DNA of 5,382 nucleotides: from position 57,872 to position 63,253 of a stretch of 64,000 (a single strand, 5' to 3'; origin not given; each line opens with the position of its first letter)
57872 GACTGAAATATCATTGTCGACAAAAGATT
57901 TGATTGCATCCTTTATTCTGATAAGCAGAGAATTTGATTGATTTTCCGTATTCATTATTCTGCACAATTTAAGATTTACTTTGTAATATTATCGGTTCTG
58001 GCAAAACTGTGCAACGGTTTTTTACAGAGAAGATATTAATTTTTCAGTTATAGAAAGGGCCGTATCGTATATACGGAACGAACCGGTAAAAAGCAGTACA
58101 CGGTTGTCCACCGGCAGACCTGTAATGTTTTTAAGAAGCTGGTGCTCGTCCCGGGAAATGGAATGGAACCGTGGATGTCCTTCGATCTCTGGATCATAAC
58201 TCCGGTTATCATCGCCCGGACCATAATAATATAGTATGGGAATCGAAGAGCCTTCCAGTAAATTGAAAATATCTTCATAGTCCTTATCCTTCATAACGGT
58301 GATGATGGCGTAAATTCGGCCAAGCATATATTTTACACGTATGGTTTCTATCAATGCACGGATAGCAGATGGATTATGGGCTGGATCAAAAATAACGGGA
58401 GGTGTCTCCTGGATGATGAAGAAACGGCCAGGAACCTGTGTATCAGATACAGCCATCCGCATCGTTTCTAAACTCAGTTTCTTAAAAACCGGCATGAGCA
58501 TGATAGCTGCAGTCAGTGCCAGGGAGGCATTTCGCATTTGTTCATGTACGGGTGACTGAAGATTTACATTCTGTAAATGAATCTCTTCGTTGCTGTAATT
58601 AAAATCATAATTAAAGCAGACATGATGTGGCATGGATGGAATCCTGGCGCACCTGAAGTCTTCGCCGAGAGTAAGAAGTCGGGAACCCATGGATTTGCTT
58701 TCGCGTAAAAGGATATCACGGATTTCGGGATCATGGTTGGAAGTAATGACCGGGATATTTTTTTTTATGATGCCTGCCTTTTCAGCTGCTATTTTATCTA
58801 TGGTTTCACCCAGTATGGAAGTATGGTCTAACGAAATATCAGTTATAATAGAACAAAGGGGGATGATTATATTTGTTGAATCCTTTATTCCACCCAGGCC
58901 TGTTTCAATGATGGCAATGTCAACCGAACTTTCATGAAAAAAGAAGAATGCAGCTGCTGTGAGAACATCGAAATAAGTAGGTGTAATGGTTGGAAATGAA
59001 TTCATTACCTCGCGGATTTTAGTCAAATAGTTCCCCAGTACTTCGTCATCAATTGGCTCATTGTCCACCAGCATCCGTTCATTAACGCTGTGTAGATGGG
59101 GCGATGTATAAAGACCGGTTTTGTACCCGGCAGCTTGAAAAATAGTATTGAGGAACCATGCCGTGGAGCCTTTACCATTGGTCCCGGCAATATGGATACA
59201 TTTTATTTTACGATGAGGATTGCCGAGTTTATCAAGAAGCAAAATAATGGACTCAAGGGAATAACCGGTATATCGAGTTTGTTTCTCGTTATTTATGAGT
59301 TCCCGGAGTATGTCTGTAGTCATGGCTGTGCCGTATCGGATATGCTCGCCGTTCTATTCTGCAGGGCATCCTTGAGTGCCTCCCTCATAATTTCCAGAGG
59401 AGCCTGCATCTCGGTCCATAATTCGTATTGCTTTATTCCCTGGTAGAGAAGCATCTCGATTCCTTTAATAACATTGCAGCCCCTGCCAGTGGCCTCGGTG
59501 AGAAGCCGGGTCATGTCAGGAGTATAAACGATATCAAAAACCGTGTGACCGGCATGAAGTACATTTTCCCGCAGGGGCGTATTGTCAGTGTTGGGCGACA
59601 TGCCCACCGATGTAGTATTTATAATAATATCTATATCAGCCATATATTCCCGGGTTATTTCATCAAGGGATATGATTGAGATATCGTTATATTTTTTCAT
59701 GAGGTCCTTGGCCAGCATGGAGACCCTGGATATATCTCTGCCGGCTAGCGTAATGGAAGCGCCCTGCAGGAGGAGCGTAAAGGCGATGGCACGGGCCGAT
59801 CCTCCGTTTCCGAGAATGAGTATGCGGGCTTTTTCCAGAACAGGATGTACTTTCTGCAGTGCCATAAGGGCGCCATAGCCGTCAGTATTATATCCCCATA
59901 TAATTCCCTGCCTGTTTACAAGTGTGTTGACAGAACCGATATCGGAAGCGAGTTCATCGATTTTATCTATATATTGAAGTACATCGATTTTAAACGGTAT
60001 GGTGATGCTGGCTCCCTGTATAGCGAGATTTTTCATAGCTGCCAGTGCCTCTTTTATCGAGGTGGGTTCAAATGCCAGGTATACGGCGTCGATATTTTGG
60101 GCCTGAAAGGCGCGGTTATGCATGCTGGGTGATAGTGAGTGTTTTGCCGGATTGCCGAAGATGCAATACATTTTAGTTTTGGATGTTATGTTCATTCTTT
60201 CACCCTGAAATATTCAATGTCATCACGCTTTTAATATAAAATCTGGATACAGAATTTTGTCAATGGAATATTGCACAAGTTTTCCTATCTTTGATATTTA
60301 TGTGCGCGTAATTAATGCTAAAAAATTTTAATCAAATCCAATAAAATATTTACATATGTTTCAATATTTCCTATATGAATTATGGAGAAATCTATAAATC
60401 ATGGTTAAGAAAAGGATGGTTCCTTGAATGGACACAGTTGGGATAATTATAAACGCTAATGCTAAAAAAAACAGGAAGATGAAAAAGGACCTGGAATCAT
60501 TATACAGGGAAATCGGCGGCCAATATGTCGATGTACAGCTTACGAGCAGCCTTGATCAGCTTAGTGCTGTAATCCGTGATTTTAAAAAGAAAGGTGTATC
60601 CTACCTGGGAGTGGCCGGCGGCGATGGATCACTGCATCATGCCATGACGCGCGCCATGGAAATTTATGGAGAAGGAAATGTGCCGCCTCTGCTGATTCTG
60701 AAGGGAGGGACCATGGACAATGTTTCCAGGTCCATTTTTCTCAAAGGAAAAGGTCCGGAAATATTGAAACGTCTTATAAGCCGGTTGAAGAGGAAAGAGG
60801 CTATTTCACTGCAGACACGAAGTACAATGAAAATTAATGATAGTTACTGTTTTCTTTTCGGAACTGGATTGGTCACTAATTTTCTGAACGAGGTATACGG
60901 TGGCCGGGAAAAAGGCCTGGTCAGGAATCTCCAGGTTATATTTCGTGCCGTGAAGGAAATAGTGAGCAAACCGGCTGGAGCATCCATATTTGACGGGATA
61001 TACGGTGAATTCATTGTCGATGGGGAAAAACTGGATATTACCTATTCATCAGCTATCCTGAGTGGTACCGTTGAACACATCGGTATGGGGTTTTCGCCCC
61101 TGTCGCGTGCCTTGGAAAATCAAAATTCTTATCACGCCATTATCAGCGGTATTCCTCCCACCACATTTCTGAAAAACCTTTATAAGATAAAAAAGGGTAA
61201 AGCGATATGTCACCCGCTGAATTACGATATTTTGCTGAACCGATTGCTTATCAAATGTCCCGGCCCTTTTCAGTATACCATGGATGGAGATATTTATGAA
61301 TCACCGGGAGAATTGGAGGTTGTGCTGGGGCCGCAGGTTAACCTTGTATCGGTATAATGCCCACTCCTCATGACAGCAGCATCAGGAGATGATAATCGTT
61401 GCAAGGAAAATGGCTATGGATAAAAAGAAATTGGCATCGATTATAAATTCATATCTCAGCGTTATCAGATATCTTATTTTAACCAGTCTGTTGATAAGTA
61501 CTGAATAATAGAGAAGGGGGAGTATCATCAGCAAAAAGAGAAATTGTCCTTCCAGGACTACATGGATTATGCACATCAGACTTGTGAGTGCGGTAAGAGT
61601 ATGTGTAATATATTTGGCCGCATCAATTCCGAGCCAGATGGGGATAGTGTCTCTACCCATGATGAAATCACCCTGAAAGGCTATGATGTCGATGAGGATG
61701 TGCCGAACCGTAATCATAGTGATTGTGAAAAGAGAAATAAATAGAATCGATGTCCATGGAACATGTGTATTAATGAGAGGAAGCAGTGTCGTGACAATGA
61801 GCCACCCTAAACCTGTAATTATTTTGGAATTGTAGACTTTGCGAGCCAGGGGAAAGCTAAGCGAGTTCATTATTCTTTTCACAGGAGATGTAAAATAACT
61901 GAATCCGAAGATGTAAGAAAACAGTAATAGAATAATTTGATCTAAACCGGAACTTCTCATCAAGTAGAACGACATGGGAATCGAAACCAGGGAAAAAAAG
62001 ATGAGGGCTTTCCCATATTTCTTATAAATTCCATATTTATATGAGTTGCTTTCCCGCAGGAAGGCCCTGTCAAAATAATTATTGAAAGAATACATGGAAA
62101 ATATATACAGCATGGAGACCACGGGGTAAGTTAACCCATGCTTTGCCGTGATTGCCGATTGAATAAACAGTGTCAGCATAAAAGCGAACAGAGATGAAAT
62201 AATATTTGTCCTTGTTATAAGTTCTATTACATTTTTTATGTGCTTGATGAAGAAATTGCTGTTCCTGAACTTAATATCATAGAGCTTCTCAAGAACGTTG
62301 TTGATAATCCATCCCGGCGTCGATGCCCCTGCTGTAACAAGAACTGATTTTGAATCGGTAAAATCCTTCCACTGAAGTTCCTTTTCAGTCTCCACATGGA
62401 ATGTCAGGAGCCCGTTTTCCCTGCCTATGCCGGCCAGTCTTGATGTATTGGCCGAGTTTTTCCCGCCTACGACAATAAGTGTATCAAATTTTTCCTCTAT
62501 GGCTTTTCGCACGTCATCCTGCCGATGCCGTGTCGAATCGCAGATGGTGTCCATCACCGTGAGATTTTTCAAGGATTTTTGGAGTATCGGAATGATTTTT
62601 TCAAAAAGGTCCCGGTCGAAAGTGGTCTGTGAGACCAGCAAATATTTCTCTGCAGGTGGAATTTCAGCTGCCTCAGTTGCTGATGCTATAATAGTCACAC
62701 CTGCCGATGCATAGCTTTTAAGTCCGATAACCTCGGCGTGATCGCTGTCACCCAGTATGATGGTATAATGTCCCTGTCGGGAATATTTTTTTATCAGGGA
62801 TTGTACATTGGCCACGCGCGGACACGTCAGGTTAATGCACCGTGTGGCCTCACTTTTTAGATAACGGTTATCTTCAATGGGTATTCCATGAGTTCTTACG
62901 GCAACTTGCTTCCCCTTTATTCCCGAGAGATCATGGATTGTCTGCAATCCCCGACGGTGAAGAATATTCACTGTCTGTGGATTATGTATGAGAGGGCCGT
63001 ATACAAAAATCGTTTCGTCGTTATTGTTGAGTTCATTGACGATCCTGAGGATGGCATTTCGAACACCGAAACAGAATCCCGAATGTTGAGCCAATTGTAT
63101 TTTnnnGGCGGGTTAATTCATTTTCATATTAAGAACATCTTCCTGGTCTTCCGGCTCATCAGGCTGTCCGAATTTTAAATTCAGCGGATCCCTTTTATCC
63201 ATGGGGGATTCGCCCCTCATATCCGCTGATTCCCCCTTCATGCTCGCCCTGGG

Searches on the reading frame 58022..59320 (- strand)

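Call 40: search_protein_families(library=pfam, proteins=[window:58022-59320:-], max_evalue=0.0001)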
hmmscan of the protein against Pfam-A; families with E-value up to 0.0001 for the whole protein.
window:58022-59320:- (432 aa): 2 families
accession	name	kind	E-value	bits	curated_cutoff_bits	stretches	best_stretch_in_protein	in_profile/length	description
PF02875.26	Mur_ligase_C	-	1.9e-09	38.8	28.4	1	298-378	1-90/127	Mur ligase, glutamate ligase domain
PF08245.18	Mur_ligase_M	-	6.4e-09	36.5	24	1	44-271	1-199/200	Mur ligase middle domain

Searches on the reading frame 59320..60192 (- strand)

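Call 40: search_protein_families(library=pfam, proteins=[window:59320-60192:-], max_evalue=0.0001)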
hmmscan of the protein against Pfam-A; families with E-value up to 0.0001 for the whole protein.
window:59320-60192:- (290 aa): 3 families
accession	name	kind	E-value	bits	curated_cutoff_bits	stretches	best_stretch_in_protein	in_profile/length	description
PF08501.16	Shikimate_dh_N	-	3.7e-26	91.6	27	1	11-91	1-83/83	Shikimate dehydrogenase substrate binding domain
PF18317.6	SDH_C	-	3.4e-13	49.5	25.8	1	244-274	1-31/31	Shikimate 5'-dehydrogenase C-terminal domain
PF01488.26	Shikimate_DH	-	2.2e-09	37.9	24.3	1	113-195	4-84/138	Shikimate / quinate 5-dehydrogenase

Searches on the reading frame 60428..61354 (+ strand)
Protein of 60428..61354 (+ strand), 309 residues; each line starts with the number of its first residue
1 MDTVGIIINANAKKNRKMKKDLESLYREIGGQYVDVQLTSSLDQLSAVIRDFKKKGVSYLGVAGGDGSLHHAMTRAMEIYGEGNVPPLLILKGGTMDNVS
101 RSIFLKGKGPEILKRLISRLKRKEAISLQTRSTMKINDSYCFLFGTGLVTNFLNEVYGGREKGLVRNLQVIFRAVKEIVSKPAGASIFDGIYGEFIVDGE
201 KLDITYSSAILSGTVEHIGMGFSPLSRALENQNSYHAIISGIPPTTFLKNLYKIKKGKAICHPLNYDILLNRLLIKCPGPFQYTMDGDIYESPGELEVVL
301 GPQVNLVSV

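Call 40: search_protein_families(library=pfam, proteins=[window:60428-61354:+], max_evalue=0.0001)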
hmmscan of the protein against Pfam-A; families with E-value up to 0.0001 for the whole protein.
window:60428-61354:+ (309 aa): 1 family
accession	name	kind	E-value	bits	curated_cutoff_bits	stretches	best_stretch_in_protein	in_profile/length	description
PF00781.29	DAGK_cat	-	8.3e-11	42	23.6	1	5-122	3-118/125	Diacylglycerol kinase catalytic domain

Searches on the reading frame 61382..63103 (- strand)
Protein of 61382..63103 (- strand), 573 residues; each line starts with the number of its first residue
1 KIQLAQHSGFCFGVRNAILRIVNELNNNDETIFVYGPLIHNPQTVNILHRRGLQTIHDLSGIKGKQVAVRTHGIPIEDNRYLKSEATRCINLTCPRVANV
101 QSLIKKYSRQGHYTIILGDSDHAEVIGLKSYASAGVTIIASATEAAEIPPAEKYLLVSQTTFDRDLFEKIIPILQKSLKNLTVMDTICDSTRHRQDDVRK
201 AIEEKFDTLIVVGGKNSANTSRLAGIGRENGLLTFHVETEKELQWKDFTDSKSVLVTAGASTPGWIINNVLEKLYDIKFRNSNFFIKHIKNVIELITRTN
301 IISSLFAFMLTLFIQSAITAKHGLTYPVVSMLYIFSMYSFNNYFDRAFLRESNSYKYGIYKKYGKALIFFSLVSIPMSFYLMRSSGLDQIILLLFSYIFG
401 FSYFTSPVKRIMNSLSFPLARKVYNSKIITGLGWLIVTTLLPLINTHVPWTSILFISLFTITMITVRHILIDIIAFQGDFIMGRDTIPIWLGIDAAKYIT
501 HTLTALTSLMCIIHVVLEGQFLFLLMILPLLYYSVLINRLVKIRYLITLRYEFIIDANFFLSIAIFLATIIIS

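Call 40: search_protein_families(library=pfam, proteins=[window:61382-63103:-], max_evalue=0.0001)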
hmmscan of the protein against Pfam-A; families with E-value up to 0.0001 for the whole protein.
window:61382-63103:- (573 aa): 2 families
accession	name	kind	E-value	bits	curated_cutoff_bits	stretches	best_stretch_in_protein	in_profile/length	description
PF02401.23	LYTB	-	1.3e-79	267.7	24.5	1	2-274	1-266/267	LytB protein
PF01040.23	UbiA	-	2.7e-05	24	34.2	1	324-539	23-230/250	UbiA prenyltransferase family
